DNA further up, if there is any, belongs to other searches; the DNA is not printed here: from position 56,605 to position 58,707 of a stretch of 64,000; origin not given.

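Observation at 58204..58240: Intergenic hairpin repeat translated in frame inside the essential nadE gene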

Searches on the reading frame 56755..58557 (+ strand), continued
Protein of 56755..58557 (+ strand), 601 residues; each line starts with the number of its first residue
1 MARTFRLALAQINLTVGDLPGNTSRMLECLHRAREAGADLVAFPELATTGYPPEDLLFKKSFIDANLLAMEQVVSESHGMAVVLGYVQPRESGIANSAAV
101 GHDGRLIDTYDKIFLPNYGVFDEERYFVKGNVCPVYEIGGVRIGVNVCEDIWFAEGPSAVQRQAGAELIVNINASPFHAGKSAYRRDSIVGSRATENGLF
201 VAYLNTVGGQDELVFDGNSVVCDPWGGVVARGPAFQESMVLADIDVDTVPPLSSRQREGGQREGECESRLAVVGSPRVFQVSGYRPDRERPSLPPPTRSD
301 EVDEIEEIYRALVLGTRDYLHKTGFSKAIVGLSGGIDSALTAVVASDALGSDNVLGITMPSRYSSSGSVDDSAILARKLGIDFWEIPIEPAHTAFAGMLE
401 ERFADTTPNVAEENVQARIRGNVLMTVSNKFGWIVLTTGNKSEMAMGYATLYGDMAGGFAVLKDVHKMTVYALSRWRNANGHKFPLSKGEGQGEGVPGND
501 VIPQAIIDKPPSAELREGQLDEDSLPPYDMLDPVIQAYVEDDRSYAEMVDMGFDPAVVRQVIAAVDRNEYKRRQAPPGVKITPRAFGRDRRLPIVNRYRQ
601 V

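Call 26: search_solved_structures(query=window:56755-58557:+, max_evalue=1e-10, show_alignments=2)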
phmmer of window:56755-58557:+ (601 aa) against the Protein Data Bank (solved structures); distinct sequences matched with E-value up to 1e-10: 24.
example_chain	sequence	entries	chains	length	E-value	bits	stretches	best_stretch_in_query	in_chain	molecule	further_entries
4f4h_A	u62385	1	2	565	1.7e-143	482.4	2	306-598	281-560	Glutamine dependent NAD+ synthetase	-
3n05_A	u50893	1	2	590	6.3e-143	480.4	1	3-600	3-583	NH(3)-dependent NAD(+) synthetase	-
5kha_A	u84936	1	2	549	7.7e-137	460.4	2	303-598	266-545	Glutamine-dependent NAD+ synthetase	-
3dla_A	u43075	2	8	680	1.4e-41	145.8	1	6-506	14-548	Glutamine-dependent NAD(+) synthetase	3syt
6ofc_A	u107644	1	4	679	2.9e-40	141.5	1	6-506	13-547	Glutamine-dependent NAD(+) synthetase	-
3sdb_A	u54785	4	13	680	2.9e-40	141.5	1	6-506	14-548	Glutamine-dependent NAD(+) synthetase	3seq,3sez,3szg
3ilv_A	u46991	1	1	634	8.9e-34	120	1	4-248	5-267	Glutamine-dependent NAD(+) synthetase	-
2e18_A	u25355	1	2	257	1.2e-28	103.1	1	317-474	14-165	NH(3)-dependent NAD(+) synthetase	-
1xng_A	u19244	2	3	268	1.6e-25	92.8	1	309-573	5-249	NH(3)-dependent NAD(+) synthetase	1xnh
3p52_A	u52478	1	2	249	4.7e-22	81.3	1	327-480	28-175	NH(3)-dependent NAD(+) synthetase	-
3fiu_A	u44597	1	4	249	6.5e-17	64.4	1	328-476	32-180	NH(3)-dependent NAD(+) synthetase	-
5jqn_A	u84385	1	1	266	1.2e-16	63.5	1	6-229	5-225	Aliphatic amidase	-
3hkx_A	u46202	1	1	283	1.3e-16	63.3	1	6-229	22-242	Amidase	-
4izt_A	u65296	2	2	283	3.5e-16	61.9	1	6-229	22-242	Amidase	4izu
4izw_A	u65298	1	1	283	1.7e-15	59.7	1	6-229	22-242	Amidase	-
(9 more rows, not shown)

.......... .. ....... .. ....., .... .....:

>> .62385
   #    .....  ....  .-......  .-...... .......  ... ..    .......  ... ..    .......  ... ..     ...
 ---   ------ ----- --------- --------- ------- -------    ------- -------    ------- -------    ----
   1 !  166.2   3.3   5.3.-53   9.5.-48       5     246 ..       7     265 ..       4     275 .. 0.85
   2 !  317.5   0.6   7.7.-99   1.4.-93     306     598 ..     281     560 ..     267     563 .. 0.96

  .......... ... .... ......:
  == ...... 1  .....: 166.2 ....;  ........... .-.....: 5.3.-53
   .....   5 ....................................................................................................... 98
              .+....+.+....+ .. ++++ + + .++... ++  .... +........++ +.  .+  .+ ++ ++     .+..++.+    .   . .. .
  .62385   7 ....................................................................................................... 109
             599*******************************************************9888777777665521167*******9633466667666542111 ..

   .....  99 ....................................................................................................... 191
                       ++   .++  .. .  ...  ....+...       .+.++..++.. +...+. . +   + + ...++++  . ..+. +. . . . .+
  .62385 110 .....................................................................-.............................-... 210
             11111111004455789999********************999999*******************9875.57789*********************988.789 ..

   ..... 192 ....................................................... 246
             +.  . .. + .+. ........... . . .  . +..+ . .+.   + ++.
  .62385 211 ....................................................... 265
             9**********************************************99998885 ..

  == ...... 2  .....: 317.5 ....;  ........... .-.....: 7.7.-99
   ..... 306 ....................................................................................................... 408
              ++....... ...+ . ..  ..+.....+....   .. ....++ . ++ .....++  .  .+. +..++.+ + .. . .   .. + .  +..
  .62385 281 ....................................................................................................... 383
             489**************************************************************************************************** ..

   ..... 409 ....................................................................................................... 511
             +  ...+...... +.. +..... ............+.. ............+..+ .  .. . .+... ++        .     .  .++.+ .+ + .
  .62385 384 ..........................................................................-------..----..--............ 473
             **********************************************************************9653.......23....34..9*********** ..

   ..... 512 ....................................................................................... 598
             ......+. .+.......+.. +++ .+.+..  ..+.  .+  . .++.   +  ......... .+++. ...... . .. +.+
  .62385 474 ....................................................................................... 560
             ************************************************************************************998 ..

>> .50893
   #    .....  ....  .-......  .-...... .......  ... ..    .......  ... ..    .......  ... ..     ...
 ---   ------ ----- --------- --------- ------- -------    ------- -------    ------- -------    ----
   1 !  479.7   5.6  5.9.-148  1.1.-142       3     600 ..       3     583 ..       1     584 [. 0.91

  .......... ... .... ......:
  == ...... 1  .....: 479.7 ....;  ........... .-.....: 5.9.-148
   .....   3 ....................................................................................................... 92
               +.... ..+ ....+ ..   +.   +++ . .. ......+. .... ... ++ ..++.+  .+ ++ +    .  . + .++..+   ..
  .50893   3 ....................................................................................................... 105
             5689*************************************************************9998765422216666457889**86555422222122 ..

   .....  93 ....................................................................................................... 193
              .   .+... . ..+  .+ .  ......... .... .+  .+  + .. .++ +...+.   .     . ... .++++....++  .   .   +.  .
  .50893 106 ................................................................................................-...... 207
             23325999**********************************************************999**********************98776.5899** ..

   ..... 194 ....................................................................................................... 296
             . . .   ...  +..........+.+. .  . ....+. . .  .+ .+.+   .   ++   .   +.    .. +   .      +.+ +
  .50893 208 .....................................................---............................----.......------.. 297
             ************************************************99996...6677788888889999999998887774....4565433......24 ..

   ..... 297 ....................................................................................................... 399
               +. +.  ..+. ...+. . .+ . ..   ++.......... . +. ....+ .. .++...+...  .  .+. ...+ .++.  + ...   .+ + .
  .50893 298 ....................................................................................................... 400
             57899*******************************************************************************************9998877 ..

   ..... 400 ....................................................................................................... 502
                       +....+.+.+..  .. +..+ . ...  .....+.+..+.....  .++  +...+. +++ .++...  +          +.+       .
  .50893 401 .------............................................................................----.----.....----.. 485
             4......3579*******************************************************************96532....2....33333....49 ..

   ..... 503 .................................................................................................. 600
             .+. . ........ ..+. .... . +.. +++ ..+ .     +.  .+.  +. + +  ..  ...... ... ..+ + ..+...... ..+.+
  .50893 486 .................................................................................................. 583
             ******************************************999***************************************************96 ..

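Call 29: find_encoding_contigs(protein=P0002, flank=2000, max_places=1)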
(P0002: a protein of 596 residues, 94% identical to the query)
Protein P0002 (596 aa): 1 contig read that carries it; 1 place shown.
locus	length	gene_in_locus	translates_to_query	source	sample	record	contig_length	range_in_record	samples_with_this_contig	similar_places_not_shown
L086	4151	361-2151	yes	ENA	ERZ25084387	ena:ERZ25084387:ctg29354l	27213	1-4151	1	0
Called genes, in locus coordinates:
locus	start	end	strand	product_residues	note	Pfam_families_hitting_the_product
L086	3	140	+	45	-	?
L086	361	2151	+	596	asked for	PF00795:CN_hydrolase, PF02540:NAD_synthase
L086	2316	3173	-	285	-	-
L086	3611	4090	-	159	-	-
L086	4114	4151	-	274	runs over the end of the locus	-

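Call 30: find_encoding_contigs(protein=P0009, flank=2000, max_places=1)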
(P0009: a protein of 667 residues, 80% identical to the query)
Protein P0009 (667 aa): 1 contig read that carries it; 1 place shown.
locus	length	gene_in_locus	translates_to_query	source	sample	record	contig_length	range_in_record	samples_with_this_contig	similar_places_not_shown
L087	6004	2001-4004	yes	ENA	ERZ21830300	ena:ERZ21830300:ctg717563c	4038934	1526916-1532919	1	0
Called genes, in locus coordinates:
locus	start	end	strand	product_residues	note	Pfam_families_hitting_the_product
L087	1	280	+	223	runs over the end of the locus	PF08241:Methyltransf_11, PF13649:Methyltransf_25 (weak), PF13847:Methyltransf_31 (weak)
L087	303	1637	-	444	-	PF07690:MFS_1, PF12832:MFS_1_like (faint), PF07690:MFS_1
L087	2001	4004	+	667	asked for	PF00795:CN_hydrolase, PF02540:NAD_synthase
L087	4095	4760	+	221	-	-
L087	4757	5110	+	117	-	-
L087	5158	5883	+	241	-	PF00535:Glycos_transf_2, PF10111:Glyco_tranf_2_2, PF13641:Glyco_tranf_2_3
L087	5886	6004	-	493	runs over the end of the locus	PF05977:MFS_3 (weak), PF06609:TRI12 (weak), PF07690:MFS_1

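Call 31: find_encoding_contigs(protein=P0020, flank=2000, max_places=1)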
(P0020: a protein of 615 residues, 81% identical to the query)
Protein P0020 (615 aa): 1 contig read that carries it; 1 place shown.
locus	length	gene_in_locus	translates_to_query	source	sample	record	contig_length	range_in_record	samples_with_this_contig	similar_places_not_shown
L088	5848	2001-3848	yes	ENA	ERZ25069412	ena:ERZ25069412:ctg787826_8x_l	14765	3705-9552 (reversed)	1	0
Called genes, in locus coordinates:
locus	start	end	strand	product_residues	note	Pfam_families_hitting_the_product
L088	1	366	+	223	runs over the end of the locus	PF08241:Methyltransf_11, PF13649:Methyltransf_25 (weak), PF01209:Ubie_methyltran (weak)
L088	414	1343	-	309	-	PF07690:MFS_1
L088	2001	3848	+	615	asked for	PF00795:CN_hydrolase, PF02540:NAD_synthase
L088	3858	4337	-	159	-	-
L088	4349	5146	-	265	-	-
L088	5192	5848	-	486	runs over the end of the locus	PF07690:MFS_1, PF06609:TRI12 (weak), PF07690:MFS_1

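Call 32: find_encoding_contigs(protein=P0030, flank=2000, max_places=1)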
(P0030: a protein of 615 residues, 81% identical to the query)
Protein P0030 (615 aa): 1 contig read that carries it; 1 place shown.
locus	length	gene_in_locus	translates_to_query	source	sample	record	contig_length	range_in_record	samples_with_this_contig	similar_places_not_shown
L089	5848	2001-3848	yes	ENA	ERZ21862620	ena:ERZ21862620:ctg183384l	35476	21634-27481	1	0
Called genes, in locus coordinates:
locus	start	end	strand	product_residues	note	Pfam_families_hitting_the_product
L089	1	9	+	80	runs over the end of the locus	-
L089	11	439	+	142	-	PF08241:Methyltransf_11, PF13649:Methyltransf_25 (weak), PF13847:Methyltransf_31 (weak), PF01209:Ubie_methyltran (weak)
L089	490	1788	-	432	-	PF07690:MFS_1, PF12832:MFS_1_like (faint), PF07690:MFS_1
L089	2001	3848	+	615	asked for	PF00795:CN_hydrolase, PF02540:NAD_synthase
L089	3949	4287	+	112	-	-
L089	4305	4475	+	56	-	PF05942:PaREP1 (weak)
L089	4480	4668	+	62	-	-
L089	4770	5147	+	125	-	-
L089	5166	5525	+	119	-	PF05942:PaREP1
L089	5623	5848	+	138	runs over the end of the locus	PF05942:PaREP1 (weak)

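Call 33: find_encoding_contigs(protein=P0034, flank=2000, max_places=1)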
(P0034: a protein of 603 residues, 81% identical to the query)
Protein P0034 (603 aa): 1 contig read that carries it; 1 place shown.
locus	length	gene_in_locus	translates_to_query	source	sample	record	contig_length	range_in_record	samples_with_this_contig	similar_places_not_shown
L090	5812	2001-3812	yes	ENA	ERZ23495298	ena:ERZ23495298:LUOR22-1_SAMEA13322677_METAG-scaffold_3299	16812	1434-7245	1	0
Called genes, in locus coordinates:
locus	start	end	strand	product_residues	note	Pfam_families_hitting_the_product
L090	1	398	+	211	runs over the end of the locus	PF08241:Methyltransf_11, PF13847:Methyltransf_31 (faint)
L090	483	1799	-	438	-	PF12832:MFS_1_like (faint), PF07690:MFS_1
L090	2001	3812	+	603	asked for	PF00795:CN_hydrolase, PF02540:NAD_synthase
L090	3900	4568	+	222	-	PF00535:Glycos_transf_2, PF13641:Glyco_tranf_2_3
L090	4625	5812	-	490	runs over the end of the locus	PF07690:MFS_1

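Call 34: find_encoding_contigs(protein=P0022, flank=2000, max_places=1)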
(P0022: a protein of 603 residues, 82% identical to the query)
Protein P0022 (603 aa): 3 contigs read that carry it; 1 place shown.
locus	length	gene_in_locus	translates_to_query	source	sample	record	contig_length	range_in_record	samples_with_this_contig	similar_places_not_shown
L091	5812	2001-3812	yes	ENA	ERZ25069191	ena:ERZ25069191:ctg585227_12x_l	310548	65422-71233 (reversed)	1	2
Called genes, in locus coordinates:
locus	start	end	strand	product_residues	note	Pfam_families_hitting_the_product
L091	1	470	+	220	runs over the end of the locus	PF08241:Methyltransf_11, PF13649:Methyltransf_25 (weak), PF13847:Methyltransf_31 (weak)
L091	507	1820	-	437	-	PF07690:MFS_1, PF12832:MFS_1_like (faint), PF07690:MFS_1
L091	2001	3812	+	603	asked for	PF00795:CN_hydrolase, PF02540:NAD_synthase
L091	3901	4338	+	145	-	PF00535:Glycos_transf_2, PF10111:Glyco_tranf_2_2, PF13641:Glyco_tranf_2_3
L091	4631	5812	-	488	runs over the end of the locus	PF07690:MFS_1, PF00083:Sugar_tr (weak), PF07690:MFS_1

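Call 35: find_encoding_contigs(protein=P0010, flank=2000, max_places=1)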
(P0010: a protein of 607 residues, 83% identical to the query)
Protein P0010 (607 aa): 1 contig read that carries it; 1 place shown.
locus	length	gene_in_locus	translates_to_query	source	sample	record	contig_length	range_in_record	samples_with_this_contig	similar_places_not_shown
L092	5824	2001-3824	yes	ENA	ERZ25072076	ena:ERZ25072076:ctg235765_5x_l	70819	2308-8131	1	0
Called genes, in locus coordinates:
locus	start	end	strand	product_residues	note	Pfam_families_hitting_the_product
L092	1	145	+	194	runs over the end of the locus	PF08241:Methyltransf_11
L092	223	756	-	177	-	PF07690:MFS_1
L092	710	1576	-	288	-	PF07690:MFS_1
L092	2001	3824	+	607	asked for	PF00795:CN_hydrolase, PF02540:NAD_synthase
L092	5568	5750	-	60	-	-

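Call 36: find_encoding_contigs(protein=P0059, flank=2000, max_places=1)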
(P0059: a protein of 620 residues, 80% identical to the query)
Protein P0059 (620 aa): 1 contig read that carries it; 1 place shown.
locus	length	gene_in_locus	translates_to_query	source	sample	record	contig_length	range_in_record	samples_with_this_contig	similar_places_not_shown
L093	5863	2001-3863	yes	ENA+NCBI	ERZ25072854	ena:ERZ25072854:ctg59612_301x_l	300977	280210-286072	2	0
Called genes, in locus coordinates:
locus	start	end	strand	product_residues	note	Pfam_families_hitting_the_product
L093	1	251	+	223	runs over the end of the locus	PF08241:Methyltransf_11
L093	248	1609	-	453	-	PF07690:MFS_1, PF12832:MFS_1_like (weak), PF07690:MFS_1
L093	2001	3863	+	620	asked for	PF00795:CN_hydrolase, PF02540:NAD_synthase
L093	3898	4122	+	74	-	PF04255:DUF433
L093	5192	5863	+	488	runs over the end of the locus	PF14239:RRXRR, PF01844:HNH, PF14279:HNH_5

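Call 38: list_cluster_members(proteins=[P0003, P0006, P0014, P0022, P0025, P0047, P0059, P0099, P0110, P0068])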
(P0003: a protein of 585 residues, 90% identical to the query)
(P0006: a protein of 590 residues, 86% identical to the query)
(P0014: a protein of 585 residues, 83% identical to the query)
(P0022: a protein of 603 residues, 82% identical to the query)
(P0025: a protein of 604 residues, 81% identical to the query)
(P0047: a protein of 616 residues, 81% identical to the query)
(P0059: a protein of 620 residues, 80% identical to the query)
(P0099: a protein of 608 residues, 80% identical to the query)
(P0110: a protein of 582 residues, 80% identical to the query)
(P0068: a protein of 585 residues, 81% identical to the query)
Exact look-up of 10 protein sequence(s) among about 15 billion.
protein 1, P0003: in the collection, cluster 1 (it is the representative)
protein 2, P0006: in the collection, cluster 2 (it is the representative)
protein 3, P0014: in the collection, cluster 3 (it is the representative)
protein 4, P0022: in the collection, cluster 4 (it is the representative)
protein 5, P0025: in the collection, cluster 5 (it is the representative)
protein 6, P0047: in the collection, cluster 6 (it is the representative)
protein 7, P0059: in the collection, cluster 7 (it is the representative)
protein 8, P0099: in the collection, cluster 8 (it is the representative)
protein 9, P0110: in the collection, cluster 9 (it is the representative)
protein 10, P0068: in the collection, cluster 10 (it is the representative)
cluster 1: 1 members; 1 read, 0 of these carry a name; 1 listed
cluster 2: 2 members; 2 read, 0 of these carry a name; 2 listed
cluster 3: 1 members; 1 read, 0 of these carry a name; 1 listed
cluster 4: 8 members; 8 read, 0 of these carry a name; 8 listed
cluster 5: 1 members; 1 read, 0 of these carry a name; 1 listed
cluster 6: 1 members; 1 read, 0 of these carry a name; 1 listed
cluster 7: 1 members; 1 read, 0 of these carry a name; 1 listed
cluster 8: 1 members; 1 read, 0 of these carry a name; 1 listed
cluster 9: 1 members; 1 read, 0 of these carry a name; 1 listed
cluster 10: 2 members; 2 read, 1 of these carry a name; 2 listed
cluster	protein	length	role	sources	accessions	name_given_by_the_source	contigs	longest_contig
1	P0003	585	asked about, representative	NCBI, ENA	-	-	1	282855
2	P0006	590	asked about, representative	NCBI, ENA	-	-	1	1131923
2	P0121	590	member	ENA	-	-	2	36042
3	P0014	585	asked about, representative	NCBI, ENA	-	-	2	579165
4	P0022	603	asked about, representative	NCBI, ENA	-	-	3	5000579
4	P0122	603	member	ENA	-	-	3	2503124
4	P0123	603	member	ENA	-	-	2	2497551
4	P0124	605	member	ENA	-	-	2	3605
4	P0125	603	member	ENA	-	-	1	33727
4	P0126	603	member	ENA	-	-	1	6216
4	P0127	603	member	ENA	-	-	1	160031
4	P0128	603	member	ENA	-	-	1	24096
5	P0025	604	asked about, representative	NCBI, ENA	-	-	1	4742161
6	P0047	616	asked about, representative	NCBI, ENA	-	-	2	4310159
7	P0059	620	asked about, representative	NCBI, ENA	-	-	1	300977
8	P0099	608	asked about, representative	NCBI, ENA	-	-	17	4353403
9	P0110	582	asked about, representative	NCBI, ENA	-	-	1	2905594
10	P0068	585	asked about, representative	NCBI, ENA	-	-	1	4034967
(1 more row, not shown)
